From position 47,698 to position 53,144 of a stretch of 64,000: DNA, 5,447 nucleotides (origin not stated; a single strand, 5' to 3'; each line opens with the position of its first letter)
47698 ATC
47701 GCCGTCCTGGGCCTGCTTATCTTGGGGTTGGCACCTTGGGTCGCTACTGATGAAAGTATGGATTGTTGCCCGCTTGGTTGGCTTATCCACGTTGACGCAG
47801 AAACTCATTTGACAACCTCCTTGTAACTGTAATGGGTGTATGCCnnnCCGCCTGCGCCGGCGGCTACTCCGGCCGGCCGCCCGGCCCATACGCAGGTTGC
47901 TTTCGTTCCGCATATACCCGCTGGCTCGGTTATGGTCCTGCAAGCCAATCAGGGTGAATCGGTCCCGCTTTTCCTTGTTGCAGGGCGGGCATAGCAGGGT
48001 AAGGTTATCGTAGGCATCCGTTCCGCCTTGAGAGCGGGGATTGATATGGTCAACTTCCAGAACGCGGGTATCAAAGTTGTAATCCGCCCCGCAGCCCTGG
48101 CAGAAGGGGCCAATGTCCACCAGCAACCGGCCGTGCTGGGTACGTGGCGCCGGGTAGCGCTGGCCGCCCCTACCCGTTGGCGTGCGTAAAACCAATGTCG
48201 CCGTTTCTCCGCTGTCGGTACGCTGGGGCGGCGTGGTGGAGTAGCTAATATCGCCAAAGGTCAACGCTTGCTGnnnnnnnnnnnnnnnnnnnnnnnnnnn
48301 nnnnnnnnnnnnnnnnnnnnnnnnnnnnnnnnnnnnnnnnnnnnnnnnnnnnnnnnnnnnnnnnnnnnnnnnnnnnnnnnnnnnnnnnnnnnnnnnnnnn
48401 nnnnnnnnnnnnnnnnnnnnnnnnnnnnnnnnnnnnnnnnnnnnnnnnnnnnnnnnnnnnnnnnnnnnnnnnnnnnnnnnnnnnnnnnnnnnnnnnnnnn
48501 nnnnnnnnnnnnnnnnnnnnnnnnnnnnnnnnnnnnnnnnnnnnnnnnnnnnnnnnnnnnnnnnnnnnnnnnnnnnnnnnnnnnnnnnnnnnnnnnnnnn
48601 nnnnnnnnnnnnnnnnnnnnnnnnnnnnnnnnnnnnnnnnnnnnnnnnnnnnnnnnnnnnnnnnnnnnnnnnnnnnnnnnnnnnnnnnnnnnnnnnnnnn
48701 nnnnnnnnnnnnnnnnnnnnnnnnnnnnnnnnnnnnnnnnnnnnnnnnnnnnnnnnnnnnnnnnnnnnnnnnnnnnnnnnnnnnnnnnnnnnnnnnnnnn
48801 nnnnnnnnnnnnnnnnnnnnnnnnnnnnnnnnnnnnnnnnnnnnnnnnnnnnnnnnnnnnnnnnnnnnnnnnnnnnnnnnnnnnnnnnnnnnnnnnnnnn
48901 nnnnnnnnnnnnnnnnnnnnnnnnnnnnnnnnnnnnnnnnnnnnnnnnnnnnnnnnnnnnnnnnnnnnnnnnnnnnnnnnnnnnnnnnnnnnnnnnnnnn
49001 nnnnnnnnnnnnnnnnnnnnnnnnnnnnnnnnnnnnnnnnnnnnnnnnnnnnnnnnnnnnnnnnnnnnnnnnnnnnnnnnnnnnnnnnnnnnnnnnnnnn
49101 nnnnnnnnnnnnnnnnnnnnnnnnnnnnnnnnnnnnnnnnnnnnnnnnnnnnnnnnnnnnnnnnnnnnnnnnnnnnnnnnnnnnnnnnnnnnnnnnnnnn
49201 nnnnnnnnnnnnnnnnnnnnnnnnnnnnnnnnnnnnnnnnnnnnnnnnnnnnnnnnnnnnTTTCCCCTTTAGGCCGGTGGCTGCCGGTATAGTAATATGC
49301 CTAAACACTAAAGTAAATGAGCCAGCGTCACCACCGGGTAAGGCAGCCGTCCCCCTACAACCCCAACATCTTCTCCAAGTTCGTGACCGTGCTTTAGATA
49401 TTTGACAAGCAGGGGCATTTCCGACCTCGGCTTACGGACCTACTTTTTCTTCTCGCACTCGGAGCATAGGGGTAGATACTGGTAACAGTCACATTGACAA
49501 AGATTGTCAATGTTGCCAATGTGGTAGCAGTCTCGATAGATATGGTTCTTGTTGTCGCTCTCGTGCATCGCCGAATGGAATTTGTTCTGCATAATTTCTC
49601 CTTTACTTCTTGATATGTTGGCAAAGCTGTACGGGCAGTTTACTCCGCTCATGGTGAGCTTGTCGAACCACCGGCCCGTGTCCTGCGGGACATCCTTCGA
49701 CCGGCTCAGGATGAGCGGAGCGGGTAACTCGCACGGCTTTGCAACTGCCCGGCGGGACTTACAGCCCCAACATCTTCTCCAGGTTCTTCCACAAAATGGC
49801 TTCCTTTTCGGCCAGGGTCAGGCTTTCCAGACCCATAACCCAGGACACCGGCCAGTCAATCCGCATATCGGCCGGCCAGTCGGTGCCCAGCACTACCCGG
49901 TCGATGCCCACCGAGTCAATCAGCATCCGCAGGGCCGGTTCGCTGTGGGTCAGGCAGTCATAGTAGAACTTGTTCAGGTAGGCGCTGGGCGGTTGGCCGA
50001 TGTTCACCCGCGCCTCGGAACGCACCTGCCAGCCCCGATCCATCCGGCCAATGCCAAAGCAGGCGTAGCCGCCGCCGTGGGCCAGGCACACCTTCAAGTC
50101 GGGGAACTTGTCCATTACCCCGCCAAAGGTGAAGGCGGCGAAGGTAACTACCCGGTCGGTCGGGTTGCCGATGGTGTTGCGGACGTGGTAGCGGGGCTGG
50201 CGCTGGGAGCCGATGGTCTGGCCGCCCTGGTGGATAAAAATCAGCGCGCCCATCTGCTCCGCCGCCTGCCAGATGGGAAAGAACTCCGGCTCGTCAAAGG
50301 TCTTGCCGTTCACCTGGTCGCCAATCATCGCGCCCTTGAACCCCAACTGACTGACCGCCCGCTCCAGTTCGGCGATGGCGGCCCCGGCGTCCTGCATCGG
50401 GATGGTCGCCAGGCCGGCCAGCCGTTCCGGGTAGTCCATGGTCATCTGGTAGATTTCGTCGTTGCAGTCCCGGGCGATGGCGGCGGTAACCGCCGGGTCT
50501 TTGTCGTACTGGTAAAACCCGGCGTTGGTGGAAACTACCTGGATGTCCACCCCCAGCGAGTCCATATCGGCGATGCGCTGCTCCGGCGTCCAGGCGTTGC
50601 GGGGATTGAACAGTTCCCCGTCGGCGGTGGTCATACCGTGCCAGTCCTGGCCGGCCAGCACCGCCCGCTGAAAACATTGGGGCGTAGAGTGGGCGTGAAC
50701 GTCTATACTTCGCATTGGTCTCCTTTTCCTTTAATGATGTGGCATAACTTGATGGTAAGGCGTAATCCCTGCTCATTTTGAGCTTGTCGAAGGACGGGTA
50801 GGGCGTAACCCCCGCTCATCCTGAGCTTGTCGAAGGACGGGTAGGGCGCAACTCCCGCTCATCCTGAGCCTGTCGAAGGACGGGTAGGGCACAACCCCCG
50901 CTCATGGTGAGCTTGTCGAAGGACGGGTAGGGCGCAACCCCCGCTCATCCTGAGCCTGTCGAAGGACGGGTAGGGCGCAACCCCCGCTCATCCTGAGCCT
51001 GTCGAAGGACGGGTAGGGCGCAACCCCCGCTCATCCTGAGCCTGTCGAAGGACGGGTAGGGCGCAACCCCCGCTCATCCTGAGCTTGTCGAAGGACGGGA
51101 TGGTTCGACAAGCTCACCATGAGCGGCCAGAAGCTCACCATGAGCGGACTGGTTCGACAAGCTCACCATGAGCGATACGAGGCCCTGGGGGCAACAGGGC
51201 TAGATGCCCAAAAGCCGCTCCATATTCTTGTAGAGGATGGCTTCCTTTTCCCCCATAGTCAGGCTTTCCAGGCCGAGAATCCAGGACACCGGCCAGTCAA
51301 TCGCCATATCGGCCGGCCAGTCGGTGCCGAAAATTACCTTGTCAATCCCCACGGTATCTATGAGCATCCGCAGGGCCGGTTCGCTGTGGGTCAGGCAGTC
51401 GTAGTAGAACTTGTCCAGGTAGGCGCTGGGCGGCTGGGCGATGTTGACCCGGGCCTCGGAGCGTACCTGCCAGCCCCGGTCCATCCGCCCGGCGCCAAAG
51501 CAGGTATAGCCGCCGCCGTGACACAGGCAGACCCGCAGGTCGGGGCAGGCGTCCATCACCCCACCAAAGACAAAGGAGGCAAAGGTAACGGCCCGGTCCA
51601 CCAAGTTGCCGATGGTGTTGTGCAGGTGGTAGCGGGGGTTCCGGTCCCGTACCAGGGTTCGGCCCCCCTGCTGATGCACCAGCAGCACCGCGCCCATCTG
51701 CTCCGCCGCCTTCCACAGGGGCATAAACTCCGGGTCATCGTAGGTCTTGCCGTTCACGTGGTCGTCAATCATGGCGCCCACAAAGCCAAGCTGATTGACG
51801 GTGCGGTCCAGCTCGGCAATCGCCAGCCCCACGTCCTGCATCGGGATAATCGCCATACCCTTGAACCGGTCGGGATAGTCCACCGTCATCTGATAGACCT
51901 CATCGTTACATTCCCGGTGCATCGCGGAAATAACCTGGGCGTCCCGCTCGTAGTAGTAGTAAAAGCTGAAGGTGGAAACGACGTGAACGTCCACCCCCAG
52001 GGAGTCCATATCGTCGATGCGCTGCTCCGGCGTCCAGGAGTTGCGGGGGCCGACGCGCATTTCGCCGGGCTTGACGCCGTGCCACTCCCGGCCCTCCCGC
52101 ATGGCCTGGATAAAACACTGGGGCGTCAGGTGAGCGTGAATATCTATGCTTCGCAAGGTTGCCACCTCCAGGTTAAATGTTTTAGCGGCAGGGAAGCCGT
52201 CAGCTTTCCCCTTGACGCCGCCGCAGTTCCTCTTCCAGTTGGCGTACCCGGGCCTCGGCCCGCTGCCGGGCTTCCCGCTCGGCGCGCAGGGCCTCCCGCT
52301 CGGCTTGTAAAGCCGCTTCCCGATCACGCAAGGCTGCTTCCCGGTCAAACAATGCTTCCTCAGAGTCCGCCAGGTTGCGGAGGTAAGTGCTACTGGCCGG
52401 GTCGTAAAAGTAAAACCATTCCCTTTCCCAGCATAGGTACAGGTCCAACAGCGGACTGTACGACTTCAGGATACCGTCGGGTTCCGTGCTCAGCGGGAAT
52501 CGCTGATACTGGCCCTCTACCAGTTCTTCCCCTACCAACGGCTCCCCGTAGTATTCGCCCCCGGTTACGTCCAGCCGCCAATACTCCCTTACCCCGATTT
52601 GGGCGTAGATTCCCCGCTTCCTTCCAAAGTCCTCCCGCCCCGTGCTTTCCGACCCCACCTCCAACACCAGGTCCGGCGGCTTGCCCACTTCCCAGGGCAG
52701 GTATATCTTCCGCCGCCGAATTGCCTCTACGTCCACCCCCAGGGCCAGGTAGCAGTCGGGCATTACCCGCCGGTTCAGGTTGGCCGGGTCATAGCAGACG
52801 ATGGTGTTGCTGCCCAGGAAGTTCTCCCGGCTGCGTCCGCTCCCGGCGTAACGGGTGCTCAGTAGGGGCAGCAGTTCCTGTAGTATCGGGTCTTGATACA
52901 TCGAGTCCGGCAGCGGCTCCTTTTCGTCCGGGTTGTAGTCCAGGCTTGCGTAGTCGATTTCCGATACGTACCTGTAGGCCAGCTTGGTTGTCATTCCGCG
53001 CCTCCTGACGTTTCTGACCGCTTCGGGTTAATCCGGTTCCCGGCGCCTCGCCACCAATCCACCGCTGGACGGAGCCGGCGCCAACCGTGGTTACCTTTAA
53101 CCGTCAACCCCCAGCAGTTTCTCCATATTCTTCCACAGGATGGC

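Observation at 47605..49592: Candidate undescribed three-gene module: Cys/His-rich 50-aa ORF, beta-MTase::HNH fusion, 4-Cys 67-aa ORF, inserted inside the paralog array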

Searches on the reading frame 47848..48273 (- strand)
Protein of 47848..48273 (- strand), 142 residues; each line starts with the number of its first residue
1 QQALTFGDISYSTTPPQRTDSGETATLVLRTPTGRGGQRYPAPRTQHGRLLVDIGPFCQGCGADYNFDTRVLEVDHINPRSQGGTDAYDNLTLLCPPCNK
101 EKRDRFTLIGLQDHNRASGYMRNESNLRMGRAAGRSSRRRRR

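Call 50: search_protein_representatives(protein=window:47848-48273:-)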
Query: 142 residues. Proteins with E-value up to 0.001 (for the whole library): 4242; up to 1e-10: 191; up to 1e-30: 12. The best 150 are listed.
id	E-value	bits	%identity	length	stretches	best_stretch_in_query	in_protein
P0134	4.7e-57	208.0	71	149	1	8-141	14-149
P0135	4.0e-48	179.0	66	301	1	4-142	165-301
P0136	7.5e-48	178.1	71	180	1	9-121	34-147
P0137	1.7e-46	173.7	59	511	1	2-142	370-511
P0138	5.1e-40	152.8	65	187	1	25-139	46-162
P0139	7.6e-38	145.7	68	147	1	38-130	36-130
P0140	1.1e-36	141.9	56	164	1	9-142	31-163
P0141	1.5e-35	138.2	54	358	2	38-136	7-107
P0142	8.3e-34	132.6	70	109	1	22-142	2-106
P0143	3.2e-33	130.7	67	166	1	42-128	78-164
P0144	4.8e-32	126.9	61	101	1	50-139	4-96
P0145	3.1e-31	124.3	59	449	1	37-136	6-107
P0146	3.1e-30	121.0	85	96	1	42-102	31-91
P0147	1.2e-29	119.2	81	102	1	76-142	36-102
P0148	7.1e-29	116.6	56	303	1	29-129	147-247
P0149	2.5e-28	114.9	57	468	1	39-135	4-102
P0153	6.5e-26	107.0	55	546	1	36-133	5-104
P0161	1.1e-22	96.6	50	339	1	38-138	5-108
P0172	5.3e-19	84.6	44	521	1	6-139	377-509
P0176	7.5e-18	80.9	41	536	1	2-142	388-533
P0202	1.6e-15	73.3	36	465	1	5-129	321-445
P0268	3.8e-12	62.4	31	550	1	9-133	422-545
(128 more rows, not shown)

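Call 52: search_protein_families(library=pfam, proteins=[P0137, P0145, P0149, P0153, P0172, P0176, P0141, P0161, P0202, P0268], max_evalue=0.001)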
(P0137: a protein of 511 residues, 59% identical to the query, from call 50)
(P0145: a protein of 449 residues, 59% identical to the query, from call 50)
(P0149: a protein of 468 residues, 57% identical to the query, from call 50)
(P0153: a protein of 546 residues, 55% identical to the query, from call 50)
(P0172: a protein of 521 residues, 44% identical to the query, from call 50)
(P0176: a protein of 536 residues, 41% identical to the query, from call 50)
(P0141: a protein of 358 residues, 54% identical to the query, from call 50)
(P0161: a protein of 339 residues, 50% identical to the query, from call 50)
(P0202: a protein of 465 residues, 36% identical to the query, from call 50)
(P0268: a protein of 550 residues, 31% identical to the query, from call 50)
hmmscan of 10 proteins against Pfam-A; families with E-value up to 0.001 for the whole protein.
P0137 (511 aa): 4 families
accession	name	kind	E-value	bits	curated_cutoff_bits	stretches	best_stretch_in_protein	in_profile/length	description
PF01555.25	N6_N4_Mtase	-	4.3e-39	135.2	26.7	1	38-346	1-216/221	DNA methylase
PF01844.29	HNH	-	2.9e-13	50.2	21.4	1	425-472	1-47/47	HNH endonuclease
PF14279.12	HNH_5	-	1.5e-08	34.8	27.5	1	425-480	1-54/56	HNH endonuclease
PF13395.12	HNH_4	-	2.5e-06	27.8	22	1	438-473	17-52/54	HNH endonuclease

P0145 (449 aa): 3 families
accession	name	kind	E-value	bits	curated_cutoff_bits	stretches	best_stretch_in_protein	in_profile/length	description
PF01844.29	HNH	-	1.6e-15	57.4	21.4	1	27-73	1-46/47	HNH endonuclease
PF14279.12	HNH_5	-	1.4e-08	34.9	27.5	1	27-76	1-48/56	HNH endonuclease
PF13395.12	HNH_4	-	8.8e-06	26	22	1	39-75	16-52/54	HNH endonuclease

P0149 (468 aa): 3 families
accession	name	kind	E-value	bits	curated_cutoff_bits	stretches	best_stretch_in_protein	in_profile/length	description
PF01844.29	HNH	-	1.6e-14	54.2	21.4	1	23-69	1-46/47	HNH endonuclease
PF14279.12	HNH_5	-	6.6e-08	32.8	27.5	1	23-71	1-47/56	HNH endonuclease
PF13395.12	HNH_4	-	2.7e-07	30.9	22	1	35-71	16-52/54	HNH endonuclease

P0153 (546 aa): 3 families
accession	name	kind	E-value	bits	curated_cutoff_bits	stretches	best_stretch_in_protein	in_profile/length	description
PF01844.29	HNH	-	1.1e-15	57.9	21.4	1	27-73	1-46/47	HNH endonuclease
PF14279.12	HNH_5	-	1.9e-08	34.6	27.5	1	27-75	1-47/56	HNH endonuclease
PF13395.12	HNH_4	-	4.5e-05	23.8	22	1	39-75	16-52/54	HNH endonuclease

P0172 (521 aa): 3 families
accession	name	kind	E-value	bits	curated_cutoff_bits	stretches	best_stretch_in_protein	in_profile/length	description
PF01555.25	N6_N4_Mtase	-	2.6e-40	139.2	26.7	1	30-352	1-217/221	DNA methylase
PF01844.29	HNH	-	4.8e-09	36.7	21.4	1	430-474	1-45/47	HNH endonuclease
PF14279.12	HNH_5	-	1.5e-05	25.2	27.5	1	443-478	13-48/56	HNH endonuclease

P0176 (536 aa): 4 families
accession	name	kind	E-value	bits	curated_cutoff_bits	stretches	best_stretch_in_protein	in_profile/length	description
PF01555.25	N6_N4_Mtase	-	2.8e-41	142.3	26.7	1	28-356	1-218/221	DNA methylase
PF01844.29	HNH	-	1.2e-09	38.6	21.4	1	450-493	1-45/47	HNH endonuclease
PF14279.12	HNH_5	-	3e-08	33.9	27.5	1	450-496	1-47/56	HNH endonuclease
PF13395.12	HNH_4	-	0.00021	21.6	22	1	460-495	16-51/54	HNH endonuclease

P0141 (358 aa): 10 families
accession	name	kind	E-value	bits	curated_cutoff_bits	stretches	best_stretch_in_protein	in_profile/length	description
PF18073.7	Zn_ribbon_LapB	-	2.1e-16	59.7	25.7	2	127-153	1-27/28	Rubredoxin metal binding domain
PF01844.29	HNH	-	8e-15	55.2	21.4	1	27-73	1-46/47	HNH endonuclease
PF16685.11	zf-RING_10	-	1.3e-09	38.5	31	1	122-159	19-56/70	zinc RING finger of MSL2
PF14279.12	HNH_5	-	3.6e-08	33.7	27.5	1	27-76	1-48/56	HNH endonuclease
PF03854.20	zf-P11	-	8.8e-06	25.7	25.6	0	125-147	20-42/50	P-11 zinc finger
PF01155.25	HypA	-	4.7e-05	23.8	28.9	0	110-150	55-96/112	Hydrogenase/urease nickel incorporation, metallochaperone, hypA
PF13923.12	zf-C3HC4_2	-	7.3e-05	22.9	27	1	125-146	19-40/40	Zinc finger, C3HC4 type (RING finger)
PF12773.13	DZR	-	7.7e-05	23.2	27.3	0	128-153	14-37/45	Double zinc ribbon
PF06869.18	DUF1258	-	0.00057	19.9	33.1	0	118-148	8-37/253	Protein of unknown function (DUF1258)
PF13395.12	HNH_4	-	0.00087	19.6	22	0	41-75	18-52/54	HNH endonuclease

P0161 (339 aa): 3 families
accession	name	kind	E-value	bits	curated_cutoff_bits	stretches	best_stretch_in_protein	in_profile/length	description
PF01844.29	HNH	-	2.4e-16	60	21.4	1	26-73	1-47/47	HNH endonuclease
PF13395.12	HNH_4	-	4.7e-08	33.3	22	1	38-74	16-52/54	HNH endonuclease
PF14279.12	HNH_5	-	5.6e-08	33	27.5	1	26-74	1-47/56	HNH endonuclease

P0202 (465 aa): 7 families
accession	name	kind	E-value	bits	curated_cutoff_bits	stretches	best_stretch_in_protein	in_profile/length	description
PF01555.25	N6_N4_Mtase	-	1.8e-47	162.6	26.7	1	25-291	1-218/221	DNA methylase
PF01844.29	HNH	-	3.4e-10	40.3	21.4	1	375-421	1-47/47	HNH endonuclease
PF14279.12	HNH_5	-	2.1e-05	24.8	27.5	1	375-423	1-48/56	HNH endonuclease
PF13395.12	HNH_4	-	4.1e-05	23.9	22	1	386-422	16-52/54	HNH endonuclease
PF01170.24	UPF0020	-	7.8e-05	22.9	22.3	0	250-285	24-60/197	RMKL-like, methyltransferase domain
PF03602.21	Cons_hypoth95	-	0.0002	21.5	24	0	254-320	41-111/182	Conserved hypothetical protein 95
PF02384.22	N6_Mtase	-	0.0008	19.3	20.4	0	21-187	122-267/311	N-6 DNA Methylase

P0268 (550 aa): 4 families
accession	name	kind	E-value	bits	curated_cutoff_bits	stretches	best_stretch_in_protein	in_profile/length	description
PF01555.25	N6_N4_Mtase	-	8.8e-37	127.6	26.7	1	29-353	1-211/221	DNA methylase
PF01844.29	HNH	-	7.1e-12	45.7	21.4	1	471-516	1-46/47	HNH endonuclease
PF14279.12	HNH_5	-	7.2e-07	29.5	27.5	1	471-516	1-45/56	HNH endonuclease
PF13395.12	HNH_4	-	0.00022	21.6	22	1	482-517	16-51/54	HNH endonuclease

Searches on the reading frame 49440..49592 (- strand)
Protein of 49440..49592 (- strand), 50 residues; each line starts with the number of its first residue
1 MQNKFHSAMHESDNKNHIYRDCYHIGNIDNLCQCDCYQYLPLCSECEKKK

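Call 8: search_protein_families(library=ncbifam, proteins=[window:49440-49592:-], max_evalue=0.1)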
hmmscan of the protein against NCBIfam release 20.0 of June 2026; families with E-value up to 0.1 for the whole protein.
window:49440-49592:- (50 aa): 0 families

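Call 9: search_protein_families(library=padloc, proteins=[window:49440-49592:-], max_evalue=0.1)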
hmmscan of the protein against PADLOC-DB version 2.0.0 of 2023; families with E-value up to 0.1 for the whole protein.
window:49440-49592:- (50 aa): 0 families

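Call 19: find_encoding_contigs(protein=window:49440-49592:-, flank=5000, max_places=10)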
Protein window:49440-49592:- (50 aa): no gene with exactly this product is on record in the collection.

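Call 37: find_homologous_proteins(query=A3, max_evalue=0.01)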
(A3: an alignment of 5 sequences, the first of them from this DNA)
Query A3 (5 sequences) (50 aa, profile of the alignment): 3 proteins with E <= 0.01 among 3 candidates.
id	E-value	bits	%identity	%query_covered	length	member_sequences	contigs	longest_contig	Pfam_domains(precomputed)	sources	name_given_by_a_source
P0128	1.6e-30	123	70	100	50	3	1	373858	-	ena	-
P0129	1.2e-29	120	94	96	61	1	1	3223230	-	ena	-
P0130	1.5e-29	120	92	100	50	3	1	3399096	-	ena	-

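Call 72: search_protein_families(library=phrogs, proteins=[window:49440-49592:-], max_evalue=0.01)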
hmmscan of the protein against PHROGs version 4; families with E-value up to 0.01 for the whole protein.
window:49440-49592:- (50 aa): 0 families

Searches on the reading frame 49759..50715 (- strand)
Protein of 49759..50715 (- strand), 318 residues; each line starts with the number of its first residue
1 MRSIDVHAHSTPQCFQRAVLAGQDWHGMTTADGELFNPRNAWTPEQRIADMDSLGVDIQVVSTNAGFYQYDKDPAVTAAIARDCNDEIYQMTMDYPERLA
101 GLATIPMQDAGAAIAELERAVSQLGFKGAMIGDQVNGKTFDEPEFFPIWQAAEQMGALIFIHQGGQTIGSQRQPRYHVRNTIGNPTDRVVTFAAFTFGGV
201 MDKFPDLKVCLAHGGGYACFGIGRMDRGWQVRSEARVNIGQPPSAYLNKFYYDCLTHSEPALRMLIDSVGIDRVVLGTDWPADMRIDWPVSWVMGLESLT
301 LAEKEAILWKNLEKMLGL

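Call 3: search_protein_families(library=pfam, proteins=[window:49759-50715:-], max_evalue=0.01)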
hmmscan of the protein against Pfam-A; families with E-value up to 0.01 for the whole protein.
window:49759-50715:- (318 aa): 1 family
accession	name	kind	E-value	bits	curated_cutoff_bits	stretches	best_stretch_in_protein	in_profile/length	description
PF04909.20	Amidohydro_2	-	5.1e-44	151.6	26.4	1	4-318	1-289/289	Amidohydrolase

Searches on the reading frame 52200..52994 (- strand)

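Call 84: search_protein_families(library=pfam, proteins=[window:52200-52994:-], max_evalue=0.01)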
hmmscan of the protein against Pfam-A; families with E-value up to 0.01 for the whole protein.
window:52200-52994:- (264 aa): 1 family
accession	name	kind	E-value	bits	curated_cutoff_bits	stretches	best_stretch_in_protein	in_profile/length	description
PF05685.18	Uma2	-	2.2e-13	50.5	27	1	53-165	50-148/172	Putative restriction endonuclease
